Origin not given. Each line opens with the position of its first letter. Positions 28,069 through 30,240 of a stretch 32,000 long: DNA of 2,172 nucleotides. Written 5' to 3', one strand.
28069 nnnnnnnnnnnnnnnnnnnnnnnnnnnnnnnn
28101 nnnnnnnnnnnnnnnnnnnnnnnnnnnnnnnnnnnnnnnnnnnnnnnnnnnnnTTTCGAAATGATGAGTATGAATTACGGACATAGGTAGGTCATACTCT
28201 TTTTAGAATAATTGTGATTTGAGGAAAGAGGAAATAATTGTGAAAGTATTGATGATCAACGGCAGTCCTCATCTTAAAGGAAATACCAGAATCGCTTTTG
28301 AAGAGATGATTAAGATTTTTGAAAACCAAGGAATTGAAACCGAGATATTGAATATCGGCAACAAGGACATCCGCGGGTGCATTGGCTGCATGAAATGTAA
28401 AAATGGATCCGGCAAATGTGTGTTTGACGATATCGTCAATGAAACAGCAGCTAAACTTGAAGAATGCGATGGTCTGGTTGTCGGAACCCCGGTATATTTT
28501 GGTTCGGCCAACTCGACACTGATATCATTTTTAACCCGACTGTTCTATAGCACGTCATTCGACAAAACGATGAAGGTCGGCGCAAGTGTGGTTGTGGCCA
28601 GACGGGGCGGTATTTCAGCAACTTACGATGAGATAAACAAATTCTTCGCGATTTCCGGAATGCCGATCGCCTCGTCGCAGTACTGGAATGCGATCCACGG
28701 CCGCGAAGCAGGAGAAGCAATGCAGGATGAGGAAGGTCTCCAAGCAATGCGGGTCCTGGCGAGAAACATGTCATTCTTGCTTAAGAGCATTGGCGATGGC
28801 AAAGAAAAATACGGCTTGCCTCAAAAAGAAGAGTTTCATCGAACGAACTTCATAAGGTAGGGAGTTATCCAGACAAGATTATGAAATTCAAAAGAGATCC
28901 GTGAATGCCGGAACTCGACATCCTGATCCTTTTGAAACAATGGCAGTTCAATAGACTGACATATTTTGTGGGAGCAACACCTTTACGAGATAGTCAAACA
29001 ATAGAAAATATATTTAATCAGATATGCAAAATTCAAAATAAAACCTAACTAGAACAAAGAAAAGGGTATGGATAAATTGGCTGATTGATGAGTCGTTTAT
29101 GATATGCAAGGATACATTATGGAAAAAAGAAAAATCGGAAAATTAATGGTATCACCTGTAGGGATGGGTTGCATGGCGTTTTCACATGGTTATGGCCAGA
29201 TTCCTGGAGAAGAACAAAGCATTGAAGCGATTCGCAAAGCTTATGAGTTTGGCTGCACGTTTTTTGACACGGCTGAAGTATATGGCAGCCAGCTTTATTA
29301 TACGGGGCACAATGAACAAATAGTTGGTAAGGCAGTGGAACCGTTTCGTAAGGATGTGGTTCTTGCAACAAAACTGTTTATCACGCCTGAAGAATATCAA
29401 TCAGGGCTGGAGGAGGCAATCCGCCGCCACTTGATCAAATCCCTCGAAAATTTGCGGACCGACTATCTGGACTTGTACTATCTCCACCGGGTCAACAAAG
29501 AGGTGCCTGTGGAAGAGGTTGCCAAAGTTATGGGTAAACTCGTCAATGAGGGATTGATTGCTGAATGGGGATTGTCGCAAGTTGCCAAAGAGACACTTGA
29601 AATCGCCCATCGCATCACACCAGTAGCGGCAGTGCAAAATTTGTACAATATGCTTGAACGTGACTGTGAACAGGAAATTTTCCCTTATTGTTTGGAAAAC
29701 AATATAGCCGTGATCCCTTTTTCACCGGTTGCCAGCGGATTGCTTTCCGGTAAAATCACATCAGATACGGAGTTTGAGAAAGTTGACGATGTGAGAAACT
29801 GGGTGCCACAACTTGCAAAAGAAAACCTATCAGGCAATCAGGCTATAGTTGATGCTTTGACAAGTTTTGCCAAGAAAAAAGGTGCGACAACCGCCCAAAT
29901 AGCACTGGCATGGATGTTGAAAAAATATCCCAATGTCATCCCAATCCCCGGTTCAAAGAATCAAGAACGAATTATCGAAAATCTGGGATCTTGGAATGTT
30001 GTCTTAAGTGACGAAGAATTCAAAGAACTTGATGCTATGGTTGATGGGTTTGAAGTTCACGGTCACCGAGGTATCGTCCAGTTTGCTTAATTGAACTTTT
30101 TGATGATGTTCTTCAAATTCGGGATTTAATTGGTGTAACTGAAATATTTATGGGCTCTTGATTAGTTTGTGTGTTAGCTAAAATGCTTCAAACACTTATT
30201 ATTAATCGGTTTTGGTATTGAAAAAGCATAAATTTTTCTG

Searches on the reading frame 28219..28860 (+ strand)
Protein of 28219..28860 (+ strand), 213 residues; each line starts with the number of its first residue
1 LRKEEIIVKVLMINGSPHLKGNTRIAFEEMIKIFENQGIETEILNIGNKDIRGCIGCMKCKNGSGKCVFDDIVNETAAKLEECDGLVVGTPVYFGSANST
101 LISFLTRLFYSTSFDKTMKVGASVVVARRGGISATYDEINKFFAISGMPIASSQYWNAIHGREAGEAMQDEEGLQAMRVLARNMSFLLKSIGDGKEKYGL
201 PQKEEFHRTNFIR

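Call 82: search_protein_families(library=pfam, proteins=[window:28219-28860:+], max_evalue=0.0001)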
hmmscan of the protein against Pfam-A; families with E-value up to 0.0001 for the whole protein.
window:28219-28860:+ (213 aa): 2 families
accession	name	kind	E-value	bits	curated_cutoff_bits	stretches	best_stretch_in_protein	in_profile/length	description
PF03358.20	FMN_red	-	3.3e-25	88.9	24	1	8-158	1-147/152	NADPH-dependent FMN reductase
PF02525.22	Flavodoxin_2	-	1.8e-06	28.2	27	1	9-136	2-141/198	Flavodoxin-like fold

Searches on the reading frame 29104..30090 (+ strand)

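Call 82: search_protein_families(library=pfam, proteins=[window:29104-30090:+], max_evalue=0.0001)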
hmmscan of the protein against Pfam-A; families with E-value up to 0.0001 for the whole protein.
window:29104-30090:+ (328 aa): 1 family
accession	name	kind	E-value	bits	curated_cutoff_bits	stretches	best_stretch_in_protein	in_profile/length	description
PF00248.27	Aldo_ket_red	-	1.1e-77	261.4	24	1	19-313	2-290/291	Aldo/keto reductase family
